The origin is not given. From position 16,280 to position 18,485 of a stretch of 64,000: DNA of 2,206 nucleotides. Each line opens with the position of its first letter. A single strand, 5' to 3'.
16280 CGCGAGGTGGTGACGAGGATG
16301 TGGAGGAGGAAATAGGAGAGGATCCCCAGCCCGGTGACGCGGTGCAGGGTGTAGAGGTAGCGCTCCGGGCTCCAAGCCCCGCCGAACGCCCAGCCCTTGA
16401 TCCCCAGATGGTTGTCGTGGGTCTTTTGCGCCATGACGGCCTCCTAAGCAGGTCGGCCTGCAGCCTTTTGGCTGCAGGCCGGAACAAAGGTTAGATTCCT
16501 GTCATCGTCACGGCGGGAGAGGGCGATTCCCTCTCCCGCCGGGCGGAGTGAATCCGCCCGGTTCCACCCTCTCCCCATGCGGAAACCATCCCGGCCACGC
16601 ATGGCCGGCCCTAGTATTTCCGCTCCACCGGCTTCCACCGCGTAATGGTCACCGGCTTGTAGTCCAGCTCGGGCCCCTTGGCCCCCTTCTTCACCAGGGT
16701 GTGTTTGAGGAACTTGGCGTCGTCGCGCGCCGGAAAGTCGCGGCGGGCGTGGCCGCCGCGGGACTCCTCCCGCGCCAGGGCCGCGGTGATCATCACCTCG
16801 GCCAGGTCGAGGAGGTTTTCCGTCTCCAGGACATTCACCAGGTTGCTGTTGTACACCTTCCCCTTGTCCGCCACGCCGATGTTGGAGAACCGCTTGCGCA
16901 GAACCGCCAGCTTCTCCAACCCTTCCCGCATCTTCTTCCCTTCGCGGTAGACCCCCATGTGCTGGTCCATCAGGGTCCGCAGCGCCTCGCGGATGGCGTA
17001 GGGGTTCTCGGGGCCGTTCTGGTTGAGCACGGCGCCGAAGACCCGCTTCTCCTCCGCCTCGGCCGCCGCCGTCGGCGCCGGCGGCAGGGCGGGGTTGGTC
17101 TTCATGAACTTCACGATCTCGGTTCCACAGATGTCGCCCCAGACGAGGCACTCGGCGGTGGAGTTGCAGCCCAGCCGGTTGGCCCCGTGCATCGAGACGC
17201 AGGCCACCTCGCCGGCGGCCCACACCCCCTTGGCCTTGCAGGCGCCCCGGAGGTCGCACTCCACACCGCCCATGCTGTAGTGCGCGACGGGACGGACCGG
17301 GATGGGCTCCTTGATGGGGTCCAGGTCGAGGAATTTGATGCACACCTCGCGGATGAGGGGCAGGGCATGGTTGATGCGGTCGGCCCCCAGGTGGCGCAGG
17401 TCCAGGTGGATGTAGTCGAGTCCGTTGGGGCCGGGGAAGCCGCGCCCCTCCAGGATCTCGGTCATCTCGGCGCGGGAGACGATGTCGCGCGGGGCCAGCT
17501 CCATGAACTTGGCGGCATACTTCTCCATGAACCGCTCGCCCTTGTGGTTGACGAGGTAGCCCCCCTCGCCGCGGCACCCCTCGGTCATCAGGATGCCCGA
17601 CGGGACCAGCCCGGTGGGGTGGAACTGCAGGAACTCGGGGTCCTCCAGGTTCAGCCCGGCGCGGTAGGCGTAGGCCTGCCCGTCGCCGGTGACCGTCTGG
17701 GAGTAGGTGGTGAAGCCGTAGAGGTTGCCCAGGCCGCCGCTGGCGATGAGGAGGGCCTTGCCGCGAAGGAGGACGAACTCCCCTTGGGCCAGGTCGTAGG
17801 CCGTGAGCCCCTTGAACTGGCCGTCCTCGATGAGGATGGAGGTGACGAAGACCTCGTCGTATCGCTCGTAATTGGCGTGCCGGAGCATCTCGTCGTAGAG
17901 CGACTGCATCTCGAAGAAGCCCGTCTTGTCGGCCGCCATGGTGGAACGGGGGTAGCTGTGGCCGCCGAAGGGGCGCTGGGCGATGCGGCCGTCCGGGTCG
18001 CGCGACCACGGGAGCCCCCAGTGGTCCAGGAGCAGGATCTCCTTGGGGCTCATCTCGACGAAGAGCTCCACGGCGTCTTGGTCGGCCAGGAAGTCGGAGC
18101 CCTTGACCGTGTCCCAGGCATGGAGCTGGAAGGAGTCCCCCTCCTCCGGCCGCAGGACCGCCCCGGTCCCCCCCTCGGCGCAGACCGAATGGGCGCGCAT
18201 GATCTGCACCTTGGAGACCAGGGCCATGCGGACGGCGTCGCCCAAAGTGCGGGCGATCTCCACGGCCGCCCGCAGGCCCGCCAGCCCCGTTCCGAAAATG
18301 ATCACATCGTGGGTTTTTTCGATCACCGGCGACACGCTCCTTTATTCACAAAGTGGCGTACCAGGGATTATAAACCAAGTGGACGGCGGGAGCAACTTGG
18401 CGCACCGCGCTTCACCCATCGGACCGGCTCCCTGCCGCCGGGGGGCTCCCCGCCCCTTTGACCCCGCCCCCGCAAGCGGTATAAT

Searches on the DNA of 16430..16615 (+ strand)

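Call 33: search_rna_families(source=window, start=16430, end=16615, threshold=evalue, max_evalue=10)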
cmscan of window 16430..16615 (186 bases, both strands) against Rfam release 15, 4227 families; matches with E-value up to 10: 35.
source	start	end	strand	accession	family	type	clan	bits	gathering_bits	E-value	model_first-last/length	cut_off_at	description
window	16448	16545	+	RF02829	Scr4115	Gene; sRNA;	-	27.5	58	0.065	1-109/109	no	Streptomyces RNA 4115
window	16448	16577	-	RF02354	BjrC80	Gene; sRNA;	-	22.2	80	0.014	1-162/162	no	Bradyrhizobiaceae sRNA BjrC80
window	16510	16559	-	RF02827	Scr6106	Gene; sRNA;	-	19.8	52.5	1.9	1-85/85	no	Streptomyces RNA 6106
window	16511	16542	-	RF03340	mir-6511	Gene; miRNA;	-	19.7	87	0.38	1-67/67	no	mir-6511 microRNA precursor family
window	16508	16610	-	RF02826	Scr6925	Gene; sRNA;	-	19.5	50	0.2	1-131/131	no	Streptomyces RNA 6925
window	16510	16541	+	RF03340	mir-6511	Gene; miRNA;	-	18.1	87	0.89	1-67/67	no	mir-6511 microRNA precursor family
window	16492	16548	+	RF02814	Sso133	Gene; sRNA;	-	17.6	44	0.32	1-73/73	no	Sulfolobus sRNA133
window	16510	16542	-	RF00963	mir-642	Gene; miRNA;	-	16.7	90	1.6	1-83/83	no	mir-642 microRNA precursor family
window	16510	16542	-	RF00988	mir-657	Gene; miRNA;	-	16.2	69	1.1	1-86/86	no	mir-657 microRNA precursor family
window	16510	16542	+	RF03832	mir-H4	Gene; miRNA;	-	16.2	90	3.5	1-76/76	no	mir-H4 microRNA precursor family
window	16499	16553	-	RF00464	mir-92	Gene; miRNA;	CL00137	16.1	47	0.14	1-80/80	no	mir-92 microRNA precursor family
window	16446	16541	+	RF02354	BjrC80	Gene; sRNA;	-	16.1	80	0.32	1-162/162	no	Bradyrhizobiaceae sRNA BjrC80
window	16506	16545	+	RF00707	mir-197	Gene; miRNA;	-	16.1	74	2.8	1-75/75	no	mir-197 microRNA precursor family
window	16509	16543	+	RF00879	mir-615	Gene; miRNA;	-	16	90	3.2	1-85/85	no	mir-615 microRNA precursor family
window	16510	16541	-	RF03493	mir-1281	Gene; miRNA;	-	15.9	70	3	1-54/54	no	mir-1281 microRNA precursor family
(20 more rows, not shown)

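Call 38: build_rna_model(alignment_id=A3, structure=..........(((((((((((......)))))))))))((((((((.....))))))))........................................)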
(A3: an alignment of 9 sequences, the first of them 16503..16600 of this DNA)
Model R1 built from alignment A3 (9 sequences, 99 columns); structure: as given.
model positions 98; base pairs 19; branch points 1; effective number of sequences 1.77; information 0.589 bits per position. Calibrated on 0.2 Mb of random sequence (short: E-values are rough).
structure used (alignment columns):
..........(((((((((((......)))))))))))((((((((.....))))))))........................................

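Call 39: search_with_rna_model(model_id=R1, source=window, max_evalue=10, filters=off)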
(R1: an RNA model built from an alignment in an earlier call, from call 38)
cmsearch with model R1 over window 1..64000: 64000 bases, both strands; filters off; matches with E-value up to 10: 55.
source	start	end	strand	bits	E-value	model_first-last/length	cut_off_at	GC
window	16503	16600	+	104.5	1.2e-31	1-98/98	no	0.7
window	28316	28413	+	88.8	1.5e-26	1-98/98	no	0.7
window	16486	16539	-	26.5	2.2e-06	11-70/98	no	0.59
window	18826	18923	-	15.9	0.0061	1-98/98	no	0.73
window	28326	28352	-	14.3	0.02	11-37/98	no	0.74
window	26780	26868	+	13.7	0.033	1-98/98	no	0.78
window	42958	43044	-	13.5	0.037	1-98/98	no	0.68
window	33882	33954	-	11.3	0.19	1-98/98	no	0.68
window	21990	22070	+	10.4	0.36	1-98/98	no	0.7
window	63429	63512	-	10.3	0.41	1-98/98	no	0.73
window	29550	29654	-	10.2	0.44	1-98/98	no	0.67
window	18557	18652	+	10.1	0.46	1-98/98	no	0.62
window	35595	35684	-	9.9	0.54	1-98/98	no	0.72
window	13577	13662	+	9.4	0.78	1-98/98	no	0.72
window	55377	55468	+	9.2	0.88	1-98/98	no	0.71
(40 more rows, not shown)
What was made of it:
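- A covariance-model scan with filters off gives 104.5 and 88.8 bits for them, and the next hit scores 15.9 bits (call 39).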

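Call 40: search_with_rna_model(model_id=R1, sources=[L128, L136, L141, L144, L151, L159, L161, L162, L168, L170, L204, L225, L231, L232, L133, L235, L126, L134, L137, L139, L156, L160, L163, L173, L177, L188, L191, L194, L195, L199, L202, L208, L209, L212, L216, L217, L220, L221, L222, L228, L229, L230], max_evalue=1)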
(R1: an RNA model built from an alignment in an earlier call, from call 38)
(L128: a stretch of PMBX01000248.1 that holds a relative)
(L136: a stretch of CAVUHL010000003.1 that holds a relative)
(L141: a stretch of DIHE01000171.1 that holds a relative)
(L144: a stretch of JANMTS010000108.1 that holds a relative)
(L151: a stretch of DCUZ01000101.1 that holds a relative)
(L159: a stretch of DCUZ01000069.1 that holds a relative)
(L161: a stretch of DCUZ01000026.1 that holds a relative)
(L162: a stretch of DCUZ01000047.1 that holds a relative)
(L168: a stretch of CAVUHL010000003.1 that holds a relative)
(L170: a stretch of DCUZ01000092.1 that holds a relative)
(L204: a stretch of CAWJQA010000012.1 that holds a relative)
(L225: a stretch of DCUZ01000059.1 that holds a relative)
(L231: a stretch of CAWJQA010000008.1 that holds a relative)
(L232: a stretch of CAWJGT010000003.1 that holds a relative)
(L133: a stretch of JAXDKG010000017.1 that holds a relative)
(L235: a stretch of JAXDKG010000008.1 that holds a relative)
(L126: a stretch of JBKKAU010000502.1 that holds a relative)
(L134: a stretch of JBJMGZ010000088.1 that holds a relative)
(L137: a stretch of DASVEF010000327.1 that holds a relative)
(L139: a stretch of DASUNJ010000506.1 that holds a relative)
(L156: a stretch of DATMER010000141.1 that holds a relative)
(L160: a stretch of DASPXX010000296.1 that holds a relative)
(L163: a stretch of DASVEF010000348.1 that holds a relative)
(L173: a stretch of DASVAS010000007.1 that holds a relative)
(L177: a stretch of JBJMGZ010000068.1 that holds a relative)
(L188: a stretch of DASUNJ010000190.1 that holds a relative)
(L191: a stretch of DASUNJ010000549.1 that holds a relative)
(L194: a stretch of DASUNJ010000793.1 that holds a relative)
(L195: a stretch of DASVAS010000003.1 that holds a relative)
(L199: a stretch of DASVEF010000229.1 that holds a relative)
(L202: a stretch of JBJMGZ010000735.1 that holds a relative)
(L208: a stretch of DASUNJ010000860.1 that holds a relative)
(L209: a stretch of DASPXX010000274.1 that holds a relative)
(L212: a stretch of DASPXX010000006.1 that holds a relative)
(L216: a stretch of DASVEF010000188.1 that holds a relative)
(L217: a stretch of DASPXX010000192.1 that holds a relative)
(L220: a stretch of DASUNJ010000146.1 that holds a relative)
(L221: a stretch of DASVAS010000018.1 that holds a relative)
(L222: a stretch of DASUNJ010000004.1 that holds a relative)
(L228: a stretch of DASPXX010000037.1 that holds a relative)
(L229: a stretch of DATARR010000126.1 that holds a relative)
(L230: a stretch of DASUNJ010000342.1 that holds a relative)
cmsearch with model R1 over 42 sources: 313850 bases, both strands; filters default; matches with E-value up to 1: 90.
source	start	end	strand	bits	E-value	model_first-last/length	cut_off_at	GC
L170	277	374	+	113.6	6.3e-34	1-98/98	no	0.69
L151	4591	4688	+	110.3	7.6e-33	1-98/98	no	0.73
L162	5951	6048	-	110.3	7.6e-33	1-98/98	no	0.73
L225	1591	1687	+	106.3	1.4e-31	1-98/98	no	0.7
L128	29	127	-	100.2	1.4e-29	1-98/98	no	0.62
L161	3232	3325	+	84.8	1.4e-24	1-98/98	no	0.68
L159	6383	6478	+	71.5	2.9e-20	1-98/98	no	0.6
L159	6216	6316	+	52.2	5e-14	1-98/98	no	0.67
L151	4601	4627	-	25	3.3e-05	11-37/98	no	0.81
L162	6012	6038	+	25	3.3e-05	11-37/98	no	0.81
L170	287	313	-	25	3.3e-05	11-37/98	no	0.81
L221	1592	1716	-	24.8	3.8e-05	1-98/98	no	0.69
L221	1672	1763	+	23.8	8.1e-05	1-98/98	no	0.73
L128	90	117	+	21.7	0.00041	11-37/98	no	0.75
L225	1601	1626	-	21.5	0.00045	11-37/98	no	0.77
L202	1458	1546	+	19.9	0.0015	1-98/98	no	0.66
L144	1597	1670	+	19.3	0.0023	11-62/98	no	0.69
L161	3243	3266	-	18.7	0.0036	12-36/98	no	0.75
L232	2024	2171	+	18.7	0.0038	1-98/98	no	0.7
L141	4410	4435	-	17.7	0.0076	11-37/98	no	0.81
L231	6567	6703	+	17.7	0.0078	1-98/98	no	0.69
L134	5667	5717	-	17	0.014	11-73/98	no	0.75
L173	7656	7747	-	16.7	0.016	1-98/98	no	0.65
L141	4410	4475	+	16.5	0.019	11-73/98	no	0.68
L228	4898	4920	+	16.1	0.025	13-35/98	no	0.78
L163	1860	1923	-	16.1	0.027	11-73/98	no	0.7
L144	3626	3690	-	16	0.029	11-73/98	no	0.71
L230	3649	3699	+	15.8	0.033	11-73/98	no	0.78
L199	4472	4531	-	15.7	0.035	11-81/98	no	0.77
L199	4508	4530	+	15.5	0.041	12-36/98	no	0.87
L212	1161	1183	+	15.5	0.041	12-36/98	no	0.87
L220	2220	2242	+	15.5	0.041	12-36/98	no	0.87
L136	2173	2195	-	15.5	0.041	12-36/98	no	0.87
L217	503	525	+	15.5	0.041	12-36/98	no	0.87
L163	1900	1922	+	15.5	0.041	12-36/98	no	0.87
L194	1479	1501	-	15.5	0.041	12-36/98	no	0.87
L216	640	662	-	15.5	0.041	12-36/98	no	0.87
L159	6394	6419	-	15.5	0.041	12-36/98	no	0.81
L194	7622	7673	-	15.4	0.043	11-62/98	no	0.71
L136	2163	2258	+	15.4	0.044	1-98/98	no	0.72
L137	2407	2559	-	14.9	0.062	1-98/98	no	0.71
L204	3509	3530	-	14.9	0.064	13-35/98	no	0.82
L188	7096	7143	+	14.8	0.068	11-73/98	no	0.75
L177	2650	2715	+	14.7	0.073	11-73/98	no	0.71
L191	4229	4323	-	14.7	0.074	1-98/98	no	0.71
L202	6823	6889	-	14.4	0.093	11-37/98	no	0.73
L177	2580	2682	-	14.3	0.098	1-98/98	no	0.71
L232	2034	2087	-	14.2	0.11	11-37/98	no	0.69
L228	4898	4920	-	14.2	0.11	13-35/98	no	0.78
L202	1457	1512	-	14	0.12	11-69/98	no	0.73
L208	2825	2877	+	13.6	0.17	11-37/98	no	0.72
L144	3667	3688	+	13.5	0.18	13-35/98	no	0.77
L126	46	67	+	13.5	0.18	13-35/98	no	0.77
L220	2192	2243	-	13.4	0.19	11-73/98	no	0.73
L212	1114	1194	-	13.3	0.21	1-98/98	no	0.73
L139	953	1003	+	13.2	0.23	11-73/98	no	0.73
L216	639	711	+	13.1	0.25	11-73/98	no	0.73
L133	1327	1381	+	13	0.26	11-37/98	no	0.73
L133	5909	6012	-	12.7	0.32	1-98/98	no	0.69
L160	2585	2673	+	12.7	0.33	1-98/98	no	0.71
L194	1479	1501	+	12.6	0.34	12-36/98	no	0.87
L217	503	525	-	12.6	0.34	12-36/98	no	0.87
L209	2572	2649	-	12.5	0.38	1-98/98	no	0.64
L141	5063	5167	+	12.5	0.38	1-98/98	no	0.7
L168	3693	3747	+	12.5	0.38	11-37/98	no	0.71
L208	2825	2877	-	12.4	0.4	11-37/98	no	0.72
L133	1327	1381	-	12.4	0.4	11-37/98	no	0.73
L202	6852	6970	+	12.4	0.42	1-98/98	no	0.73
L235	2814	2869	-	12.4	0.43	11-37/98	no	0.73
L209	4869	4938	+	12.3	0.44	11-37/98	no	0.7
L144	1597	1622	-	12.2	0.48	11-37/98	no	0.85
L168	3695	3715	-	12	0.54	13-35/98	no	0.86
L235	2847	2867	+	12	0.54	13-35/98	no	0.86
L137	2527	2547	+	12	0.54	13-35/98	no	0.86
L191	2803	2823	-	12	0.54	13-35/98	no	0.86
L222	4971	4991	+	12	0.54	13-35/98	no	0.86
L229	6955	6975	-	12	0.54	13-35/98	no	0.86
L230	3651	3671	-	12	0.54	13-35/98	no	0.86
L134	5695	5715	+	12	0.54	13-35/98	no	0.86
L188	7098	7118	-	12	0.54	13-35/98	no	0.86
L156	4461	4481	-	12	0.54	13-35/98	no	0.86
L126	3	69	-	12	0.56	11-37/98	no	0.72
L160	6757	6823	+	12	0.56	11-37/98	no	0.72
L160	4582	4648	-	12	0.56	11-37/98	no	0.7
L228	5051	5119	-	11.9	0.6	1-98/98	no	0.64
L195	3392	3482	+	11.9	0.61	1-98/98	no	0.69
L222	4932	4993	-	11.8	0.65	11-37/98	no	0.69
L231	6579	6600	-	11.6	0.73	13-35/98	no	0.82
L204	3509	3530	+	11.6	0.73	13-35/98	no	0.82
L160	6757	6823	-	11.6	0.74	11-37/98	no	0.72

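Call 60: search_with_rna_model(model_id=R1, sources=[window, L128, L151, L159, L161, L162, L170, L225], max_evalue=1e-8, make_alignment=true)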
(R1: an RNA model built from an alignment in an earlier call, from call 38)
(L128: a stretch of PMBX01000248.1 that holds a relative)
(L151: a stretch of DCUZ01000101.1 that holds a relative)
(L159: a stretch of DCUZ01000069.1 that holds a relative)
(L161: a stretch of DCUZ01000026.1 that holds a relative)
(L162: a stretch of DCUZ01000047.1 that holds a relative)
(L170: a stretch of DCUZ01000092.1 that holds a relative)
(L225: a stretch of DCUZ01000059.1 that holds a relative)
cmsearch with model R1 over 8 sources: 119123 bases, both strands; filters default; matches with E-value up to 1e-8: 10.
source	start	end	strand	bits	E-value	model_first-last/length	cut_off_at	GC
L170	277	374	+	113.6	2.4e-34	1-98/98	no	0.69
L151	4591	4688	+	110.3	2.9e-33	1-98/98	no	0.73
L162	5951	6048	-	110.3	2.9e-33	1-98/98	no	0.73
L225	1591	1687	+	106.3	5.5e-32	1-98/98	no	0.7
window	16503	16600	+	104.5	2.2e-31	1-98/98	no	0.7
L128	29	127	-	100.2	5.5e-30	1-98/98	no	0.62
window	28316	28413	+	88.8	2.8e-26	1-98/98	no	0.7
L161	3232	3325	+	84.8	5.3e-25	1-98/98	no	0.68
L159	6383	6478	+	71.5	1.1e-20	1-98/98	no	0.6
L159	6216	6316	+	52.2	1.9e-14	1-98/98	no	0.67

Alignment A6: 10 matches aligned to the model, 102 columns, each read 5' to 3' on its own strand. Consensus structure (alignment columns), stored with it:
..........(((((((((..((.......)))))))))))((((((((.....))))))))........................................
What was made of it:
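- Homologous copies with conserved flanks exist in other genomes, with covariance-model scores of 52-114 bits (calls 40, 60).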

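Call 68: search_with_rna_model(model_id=R1, sources=[L001, L002, L236, L237, L238, L239, L240, L241, L242, L243, L244, L245], max_evalue=0.01)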
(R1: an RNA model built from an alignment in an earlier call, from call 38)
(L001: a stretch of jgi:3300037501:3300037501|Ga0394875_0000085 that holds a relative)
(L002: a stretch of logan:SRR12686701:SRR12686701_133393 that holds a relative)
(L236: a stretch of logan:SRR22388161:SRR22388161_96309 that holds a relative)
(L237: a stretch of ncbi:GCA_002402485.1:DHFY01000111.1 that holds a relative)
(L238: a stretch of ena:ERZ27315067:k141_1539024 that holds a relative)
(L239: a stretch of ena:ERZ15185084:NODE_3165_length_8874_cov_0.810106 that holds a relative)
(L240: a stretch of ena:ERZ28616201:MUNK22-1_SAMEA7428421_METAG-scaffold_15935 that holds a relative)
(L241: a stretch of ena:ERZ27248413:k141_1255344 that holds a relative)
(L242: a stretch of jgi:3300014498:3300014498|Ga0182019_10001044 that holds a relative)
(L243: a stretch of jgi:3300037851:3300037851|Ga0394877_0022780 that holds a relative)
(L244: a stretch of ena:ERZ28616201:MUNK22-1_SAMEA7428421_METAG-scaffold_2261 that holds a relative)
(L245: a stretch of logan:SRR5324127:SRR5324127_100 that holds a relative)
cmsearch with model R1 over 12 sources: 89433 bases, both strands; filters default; matches with E-value up to 0.01: 5.
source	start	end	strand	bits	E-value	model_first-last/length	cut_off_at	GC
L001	2835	2932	-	104.5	1.7e-31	1-98/98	no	0.7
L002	1514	1611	-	104.5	1.7e-31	1-98/98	no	0.7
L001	2896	2949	+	26.5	3.1e-06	11-70/98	no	0.59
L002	1575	1628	+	26.5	3.1e-06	11-70/98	no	0.59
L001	512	609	+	15.9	0.0086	1-98/98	no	0.73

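Call 91: search_dna_similar(query=window:16447-16609:+, collection=plasmids, mode=distant, max_evalue=0.001, max_rows=10)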
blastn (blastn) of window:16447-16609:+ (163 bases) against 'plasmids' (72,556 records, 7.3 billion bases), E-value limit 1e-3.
No match.

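Call 92: search_dna_similar(query=window:16447-16609:+, collection=phages, mode=distant, max_evalue=0.001, max_rows=10)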
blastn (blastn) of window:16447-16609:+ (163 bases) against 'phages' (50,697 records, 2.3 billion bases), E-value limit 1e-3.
No match.
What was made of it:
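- Tried and rejected: Plasmid and phage collections: no similarity to the 163-nt insert (calls 91, 92).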

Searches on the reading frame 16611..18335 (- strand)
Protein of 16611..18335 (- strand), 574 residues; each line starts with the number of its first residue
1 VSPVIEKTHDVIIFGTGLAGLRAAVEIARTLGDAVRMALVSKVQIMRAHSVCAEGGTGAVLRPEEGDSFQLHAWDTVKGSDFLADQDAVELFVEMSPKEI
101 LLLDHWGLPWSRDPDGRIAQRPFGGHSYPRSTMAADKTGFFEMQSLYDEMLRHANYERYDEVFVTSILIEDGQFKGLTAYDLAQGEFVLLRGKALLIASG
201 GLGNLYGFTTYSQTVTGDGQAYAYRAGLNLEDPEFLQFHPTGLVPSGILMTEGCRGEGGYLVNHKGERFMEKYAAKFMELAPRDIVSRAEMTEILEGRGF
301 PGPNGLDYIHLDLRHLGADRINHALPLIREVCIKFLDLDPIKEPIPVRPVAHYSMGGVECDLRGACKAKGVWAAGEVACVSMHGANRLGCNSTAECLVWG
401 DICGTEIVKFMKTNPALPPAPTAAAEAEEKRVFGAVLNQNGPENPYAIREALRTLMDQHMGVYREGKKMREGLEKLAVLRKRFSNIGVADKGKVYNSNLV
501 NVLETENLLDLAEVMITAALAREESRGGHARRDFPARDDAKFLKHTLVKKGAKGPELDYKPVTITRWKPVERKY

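Call 12: search_protein_families(library=pfam, proteins=[window:16611-18335:-])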
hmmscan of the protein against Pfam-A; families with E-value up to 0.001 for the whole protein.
window:16611-18335:- (574 aa): 2 families
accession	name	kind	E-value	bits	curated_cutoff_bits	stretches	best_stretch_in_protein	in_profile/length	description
PF00890.30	FAD_binding_2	-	2.3e-97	327.2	20.4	1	10-392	1-413/414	FAD binding domain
PF02910.25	Succ_DH_flav_C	-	4.9e-45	153.1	20.8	1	449-574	1-130/130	Fumarate reductase flavoprotein C-term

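Call 89: list_cluster_members(proteins=[P0121, P0002, window:16611-18335:-])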
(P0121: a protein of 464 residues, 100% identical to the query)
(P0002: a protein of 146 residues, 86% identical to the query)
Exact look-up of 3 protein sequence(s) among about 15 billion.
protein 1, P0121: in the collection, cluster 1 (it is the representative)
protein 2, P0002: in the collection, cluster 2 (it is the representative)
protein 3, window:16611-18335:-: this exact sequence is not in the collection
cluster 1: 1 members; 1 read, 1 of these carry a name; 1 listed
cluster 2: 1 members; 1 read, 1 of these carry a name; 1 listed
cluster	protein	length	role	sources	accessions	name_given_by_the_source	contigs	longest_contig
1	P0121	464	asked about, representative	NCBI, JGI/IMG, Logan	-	4-amino-4-deoxy-L-arabinose transferase-like glycosyltransferase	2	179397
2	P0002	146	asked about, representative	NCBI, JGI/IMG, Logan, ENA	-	succinate dehydrogenase / fumarate reductase cytochrome b subunit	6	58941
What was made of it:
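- Tried and rejected: Organism name through an exact protein look-up: no names returned (call 89).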
